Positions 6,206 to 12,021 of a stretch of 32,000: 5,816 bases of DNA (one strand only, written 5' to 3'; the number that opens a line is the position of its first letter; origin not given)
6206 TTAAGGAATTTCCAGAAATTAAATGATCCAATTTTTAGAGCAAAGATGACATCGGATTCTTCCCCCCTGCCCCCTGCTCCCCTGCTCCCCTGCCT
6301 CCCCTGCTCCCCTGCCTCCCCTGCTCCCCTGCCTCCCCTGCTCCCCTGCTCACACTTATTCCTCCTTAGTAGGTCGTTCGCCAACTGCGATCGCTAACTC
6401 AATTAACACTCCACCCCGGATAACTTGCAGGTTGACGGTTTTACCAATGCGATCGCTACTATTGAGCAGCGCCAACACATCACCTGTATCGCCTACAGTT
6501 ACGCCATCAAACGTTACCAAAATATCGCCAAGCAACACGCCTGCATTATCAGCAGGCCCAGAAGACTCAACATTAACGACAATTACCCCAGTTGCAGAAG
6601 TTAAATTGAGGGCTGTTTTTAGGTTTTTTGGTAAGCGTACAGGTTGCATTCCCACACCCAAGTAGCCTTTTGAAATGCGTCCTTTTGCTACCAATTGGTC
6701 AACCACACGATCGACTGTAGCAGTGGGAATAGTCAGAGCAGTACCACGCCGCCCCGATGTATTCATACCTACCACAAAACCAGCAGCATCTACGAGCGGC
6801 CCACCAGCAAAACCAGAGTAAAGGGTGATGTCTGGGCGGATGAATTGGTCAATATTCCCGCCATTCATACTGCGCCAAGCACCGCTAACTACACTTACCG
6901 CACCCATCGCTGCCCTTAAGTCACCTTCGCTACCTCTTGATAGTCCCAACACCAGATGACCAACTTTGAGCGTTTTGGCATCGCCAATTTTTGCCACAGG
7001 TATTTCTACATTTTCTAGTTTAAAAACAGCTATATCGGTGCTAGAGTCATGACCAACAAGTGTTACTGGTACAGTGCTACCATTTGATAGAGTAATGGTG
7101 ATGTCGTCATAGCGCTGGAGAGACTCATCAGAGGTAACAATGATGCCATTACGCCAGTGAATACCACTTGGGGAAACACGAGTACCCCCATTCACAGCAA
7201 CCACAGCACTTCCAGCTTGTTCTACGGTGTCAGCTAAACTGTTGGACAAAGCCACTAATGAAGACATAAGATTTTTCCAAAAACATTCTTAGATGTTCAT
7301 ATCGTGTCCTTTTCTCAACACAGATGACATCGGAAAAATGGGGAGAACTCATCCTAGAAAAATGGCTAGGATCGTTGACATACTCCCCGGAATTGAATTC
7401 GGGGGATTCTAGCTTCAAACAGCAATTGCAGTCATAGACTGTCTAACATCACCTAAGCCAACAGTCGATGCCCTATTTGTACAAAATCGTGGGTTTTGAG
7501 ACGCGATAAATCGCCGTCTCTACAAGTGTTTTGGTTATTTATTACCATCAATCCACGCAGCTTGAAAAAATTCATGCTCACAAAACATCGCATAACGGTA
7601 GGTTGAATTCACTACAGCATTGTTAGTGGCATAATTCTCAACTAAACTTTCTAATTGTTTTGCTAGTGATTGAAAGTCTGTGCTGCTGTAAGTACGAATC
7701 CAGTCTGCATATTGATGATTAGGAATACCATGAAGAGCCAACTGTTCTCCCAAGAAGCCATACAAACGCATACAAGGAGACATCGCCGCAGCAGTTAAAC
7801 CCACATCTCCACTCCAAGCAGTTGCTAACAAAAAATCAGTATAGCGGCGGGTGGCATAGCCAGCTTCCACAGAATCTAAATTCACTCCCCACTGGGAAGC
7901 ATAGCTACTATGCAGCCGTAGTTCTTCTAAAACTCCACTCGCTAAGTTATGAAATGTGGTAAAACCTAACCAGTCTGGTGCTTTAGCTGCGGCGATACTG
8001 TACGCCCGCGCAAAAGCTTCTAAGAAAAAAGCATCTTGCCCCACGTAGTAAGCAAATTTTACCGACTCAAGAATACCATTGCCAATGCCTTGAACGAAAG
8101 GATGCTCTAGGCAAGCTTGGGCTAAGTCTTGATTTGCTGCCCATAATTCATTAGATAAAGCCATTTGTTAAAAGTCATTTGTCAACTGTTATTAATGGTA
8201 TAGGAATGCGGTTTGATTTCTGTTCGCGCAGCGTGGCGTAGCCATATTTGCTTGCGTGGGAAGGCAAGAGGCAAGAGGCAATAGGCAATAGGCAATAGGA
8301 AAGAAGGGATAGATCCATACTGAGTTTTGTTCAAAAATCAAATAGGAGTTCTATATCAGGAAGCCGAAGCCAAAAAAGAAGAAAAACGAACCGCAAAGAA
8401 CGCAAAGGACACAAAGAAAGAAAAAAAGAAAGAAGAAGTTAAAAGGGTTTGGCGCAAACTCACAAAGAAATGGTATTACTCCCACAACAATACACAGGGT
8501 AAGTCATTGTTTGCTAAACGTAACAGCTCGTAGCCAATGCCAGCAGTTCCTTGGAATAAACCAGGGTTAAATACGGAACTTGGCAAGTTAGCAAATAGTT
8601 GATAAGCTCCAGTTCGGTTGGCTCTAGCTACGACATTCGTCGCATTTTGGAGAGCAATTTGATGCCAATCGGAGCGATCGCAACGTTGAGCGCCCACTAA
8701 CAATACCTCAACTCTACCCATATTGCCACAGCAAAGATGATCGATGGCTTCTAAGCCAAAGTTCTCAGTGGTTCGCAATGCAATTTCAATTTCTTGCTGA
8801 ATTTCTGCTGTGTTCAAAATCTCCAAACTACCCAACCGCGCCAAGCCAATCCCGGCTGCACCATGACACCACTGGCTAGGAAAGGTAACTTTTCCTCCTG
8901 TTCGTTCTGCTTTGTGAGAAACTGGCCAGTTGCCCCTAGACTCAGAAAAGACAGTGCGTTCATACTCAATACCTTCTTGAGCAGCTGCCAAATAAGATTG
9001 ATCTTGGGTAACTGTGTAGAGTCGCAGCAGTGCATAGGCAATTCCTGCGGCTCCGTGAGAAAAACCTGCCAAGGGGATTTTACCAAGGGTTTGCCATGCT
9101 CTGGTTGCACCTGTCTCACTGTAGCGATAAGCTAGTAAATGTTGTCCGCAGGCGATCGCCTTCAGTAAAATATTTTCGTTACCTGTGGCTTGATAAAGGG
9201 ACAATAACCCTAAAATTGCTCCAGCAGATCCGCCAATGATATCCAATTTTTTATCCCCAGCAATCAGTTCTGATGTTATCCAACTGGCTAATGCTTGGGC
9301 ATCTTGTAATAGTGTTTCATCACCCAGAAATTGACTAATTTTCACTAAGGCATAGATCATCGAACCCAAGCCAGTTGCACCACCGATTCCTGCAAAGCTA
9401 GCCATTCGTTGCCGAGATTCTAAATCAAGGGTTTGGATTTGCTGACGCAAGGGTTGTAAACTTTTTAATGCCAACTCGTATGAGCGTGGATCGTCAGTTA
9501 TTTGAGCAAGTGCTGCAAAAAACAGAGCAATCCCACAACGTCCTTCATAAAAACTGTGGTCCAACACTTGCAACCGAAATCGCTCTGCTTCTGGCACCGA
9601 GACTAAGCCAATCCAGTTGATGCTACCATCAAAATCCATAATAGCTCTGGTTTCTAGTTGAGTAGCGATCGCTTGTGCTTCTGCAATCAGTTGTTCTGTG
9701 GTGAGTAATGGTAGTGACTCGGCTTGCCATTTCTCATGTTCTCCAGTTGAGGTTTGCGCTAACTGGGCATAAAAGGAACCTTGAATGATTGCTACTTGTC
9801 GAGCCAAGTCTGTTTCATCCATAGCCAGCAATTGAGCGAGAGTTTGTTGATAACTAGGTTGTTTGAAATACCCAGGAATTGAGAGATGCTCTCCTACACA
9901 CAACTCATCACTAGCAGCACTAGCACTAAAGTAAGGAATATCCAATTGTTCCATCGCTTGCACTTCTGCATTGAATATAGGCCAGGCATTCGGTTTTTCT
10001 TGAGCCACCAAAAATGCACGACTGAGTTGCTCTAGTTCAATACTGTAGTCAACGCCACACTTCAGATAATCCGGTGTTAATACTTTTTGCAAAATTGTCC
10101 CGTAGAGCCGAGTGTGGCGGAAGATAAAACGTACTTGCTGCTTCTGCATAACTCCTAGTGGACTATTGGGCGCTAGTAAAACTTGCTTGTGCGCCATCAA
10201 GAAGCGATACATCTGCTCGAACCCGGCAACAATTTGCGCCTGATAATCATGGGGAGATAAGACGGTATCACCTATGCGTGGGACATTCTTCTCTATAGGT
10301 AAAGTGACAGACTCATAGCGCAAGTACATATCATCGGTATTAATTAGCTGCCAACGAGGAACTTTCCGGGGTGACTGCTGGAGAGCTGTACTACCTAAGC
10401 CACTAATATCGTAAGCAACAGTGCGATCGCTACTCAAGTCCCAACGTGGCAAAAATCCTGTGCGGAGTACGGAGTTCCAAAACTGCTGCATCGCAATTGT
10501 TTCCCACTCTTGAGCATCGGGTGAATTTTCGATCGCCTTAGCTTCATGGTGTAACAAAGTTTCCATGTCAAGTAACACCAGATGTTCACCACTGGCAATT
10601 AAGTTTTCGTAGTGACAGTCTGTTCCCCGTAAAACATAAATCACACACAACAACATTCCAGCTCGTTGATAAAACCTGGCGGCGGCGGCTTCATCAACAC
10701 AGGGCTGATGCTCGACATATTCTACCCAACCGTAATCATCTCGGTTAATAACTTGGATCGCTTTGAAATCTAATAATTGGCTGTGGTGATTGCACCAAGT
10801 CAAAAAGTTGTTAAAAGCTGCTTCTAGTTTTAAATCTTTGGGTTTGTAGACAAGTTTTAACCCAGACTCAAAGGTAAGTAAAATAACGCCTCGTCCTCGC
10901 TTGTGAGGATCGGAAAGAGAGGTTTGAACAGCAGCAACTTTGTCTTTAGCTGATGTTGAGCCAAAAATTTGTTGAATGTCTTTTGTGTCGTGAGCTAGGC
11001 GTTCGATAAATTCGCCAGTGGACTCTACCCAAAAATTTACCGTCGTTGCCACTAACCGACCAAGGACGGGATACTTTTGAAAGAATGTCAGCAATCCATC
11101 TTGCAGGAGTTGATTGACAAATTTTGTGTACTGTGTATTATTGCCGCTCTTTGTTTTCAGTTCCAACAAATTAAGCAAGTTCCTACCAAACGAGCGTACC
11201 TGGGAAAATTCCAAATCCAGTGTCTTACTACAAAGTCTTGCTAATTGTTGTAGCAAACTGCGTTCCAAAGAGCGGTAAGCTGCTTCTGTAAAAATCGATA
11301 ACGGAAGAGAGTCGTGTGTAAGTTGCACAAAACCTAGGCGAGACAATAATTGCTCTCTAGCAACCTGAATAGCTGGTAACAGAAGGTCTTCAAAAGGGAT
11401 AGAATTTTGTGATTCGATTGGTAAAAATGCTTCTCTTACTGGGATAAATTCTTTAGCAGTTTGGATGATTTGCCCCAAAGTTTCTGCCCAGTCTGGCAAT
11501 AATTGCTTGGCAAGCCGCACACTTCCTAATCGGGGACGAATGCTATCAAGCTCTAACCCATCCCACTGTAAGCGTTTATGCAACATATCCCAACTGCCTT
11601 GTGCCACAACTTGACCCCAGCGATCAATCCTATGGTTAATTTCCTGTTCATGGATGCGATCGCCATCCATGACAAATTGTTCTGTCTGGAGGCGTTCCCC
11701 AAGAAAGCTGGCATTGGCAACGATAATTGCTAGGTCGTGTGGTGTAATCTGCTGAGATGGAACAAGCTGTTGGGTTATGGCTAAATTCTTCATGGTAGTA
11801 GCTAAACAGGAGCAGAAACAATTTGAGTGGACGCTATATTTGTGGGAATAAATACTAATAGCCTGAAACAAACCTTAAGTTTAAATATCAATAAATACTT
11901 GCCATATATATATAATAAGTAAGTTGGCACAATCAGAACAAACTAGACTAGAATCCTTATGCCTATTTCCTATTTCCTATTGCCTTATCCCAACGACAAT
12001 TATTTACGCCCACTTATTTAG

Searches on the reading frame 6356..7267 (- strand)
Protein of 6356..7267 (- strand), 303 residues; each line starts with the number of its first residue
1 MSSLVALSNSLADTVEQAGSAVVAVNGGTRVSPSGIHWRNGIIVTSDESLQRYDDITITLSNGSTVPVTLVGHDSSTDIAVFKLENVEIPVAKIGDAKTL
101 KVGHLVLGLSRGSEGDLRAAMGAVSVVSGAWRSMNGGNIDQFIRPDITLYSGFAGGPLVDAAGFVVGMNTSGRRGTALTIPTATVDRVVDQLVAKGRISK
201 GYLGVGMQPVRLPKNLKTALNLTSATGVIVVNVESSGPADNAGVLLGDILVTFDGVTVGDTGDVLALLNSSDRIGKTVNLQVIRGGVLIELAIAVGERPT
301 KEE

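Call 51: search_protein_families(library=pfam, proteins=[window:6356-7267:-], max_evalue=0.001)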
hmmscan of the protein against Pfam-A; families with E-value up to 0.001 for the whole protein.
window:6356-7267:- (303 aa): 3 families
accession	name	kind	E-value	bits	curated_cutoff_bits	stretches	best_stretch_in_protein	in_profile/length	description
PF13180.12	PDZ_2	-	8.4e-19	68.1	27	1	201-295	1-80/80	PDZ domain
PF13365.12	Trypsin_2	-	2.7e-18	67.5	27.6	1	34-168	2-144/144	Trypsin-like peptidase domain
PF17820.7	PDZ_6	-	5.3e-08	32.9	27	1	229-271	1-43/54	PDZ domain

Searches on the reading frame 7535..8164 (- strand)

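Call 51: search_protein_families(library=pfam, proteins=[window:7535-8164:-], max_evalue=0.001)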
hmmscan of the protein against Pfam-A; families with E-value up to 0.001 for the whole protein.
window:7535-8164:- (209 aa): 1 family
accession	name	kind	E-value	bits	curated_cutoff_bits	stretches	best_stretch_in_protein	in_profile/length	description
PF03070.21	TENA_THI-4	-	6.6e-26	91.8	22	1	9-177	2-176/210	TENA/THI-4/PQQC family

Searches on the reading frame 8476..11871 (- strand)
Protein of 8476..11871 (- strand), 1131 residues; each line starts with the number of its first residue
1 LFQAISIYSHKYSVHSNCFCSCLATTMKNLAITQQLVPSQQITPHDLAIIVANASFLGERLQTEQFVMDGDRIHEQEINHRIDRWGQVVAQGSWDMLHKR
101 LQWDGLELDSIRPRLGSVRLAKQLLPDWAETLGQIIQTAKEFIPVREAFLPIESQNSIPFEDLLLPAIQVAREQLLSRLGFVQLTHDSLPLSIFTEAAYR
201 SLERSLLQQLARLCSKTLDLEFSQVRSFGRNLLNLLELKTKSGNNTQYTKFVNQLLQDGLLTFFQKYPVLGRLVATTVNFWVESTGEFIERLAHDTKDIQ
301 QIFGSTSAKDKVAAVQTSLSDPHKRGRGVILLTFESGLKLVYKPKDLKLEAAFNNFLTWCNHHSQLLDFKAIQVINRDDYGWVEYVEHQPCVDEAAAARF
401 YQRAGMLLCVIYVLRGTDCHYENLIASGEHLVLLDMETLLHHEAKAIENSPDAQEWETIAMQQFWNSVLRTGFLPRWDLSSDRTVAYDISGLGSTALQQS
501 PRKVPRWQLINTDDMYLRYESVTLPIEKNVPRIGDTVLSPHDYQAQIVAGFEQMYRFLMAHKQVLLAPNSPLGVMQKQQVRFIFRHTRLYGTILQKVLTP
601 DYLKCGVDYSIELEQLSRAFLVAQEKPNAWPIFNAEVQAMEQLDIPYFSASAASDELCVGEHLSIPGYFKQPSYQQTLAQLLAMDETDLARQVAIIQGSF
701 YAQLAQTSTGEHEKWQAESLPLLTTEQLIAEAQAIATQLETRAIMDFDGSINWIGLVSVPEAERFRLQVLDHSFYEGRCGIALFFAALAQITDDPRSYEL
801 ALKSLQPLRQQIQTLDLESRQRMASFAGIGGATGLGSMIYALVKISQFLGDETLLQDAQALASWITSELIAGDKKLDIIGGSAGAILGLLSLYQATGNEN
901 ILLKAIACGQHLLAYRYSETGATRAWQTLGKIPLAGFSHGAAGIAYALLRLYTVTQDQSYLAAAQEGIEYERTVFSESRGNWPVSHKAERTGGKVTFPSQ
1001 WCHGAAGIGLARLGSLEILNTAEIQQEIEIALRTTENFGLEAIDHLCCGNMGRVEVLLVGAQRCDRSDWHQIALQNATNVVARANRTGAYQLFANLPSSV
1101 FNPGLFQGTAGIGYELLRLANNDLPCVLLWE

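Call 51: search_protein_families(library=pfam, proteins=[window:8476-11871:-], max_evalue=0.001)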
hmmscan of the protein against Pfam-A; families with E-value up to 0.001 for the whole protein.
window:8476-11871:- (1131 aa): 3 families
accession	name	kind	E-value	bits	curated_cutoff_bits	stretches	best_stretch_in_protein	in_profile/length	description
PF13575.12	DUF4135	-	3e-142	474.7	29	1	267-650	1-377/378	Domain of unknown function (DUF4135)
PF05147.19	LANC_like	-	7.5e-62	209.4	23.2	1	769-1127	2-348/350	Lanthionine synthetase C-like protein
PF07944.18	Beta-AFase-like_GH127_cat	-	2.6e-05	23.9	24.9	0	886-992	131-229/376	Beta-L-arabinofuranosidase, GH127 catalytic domain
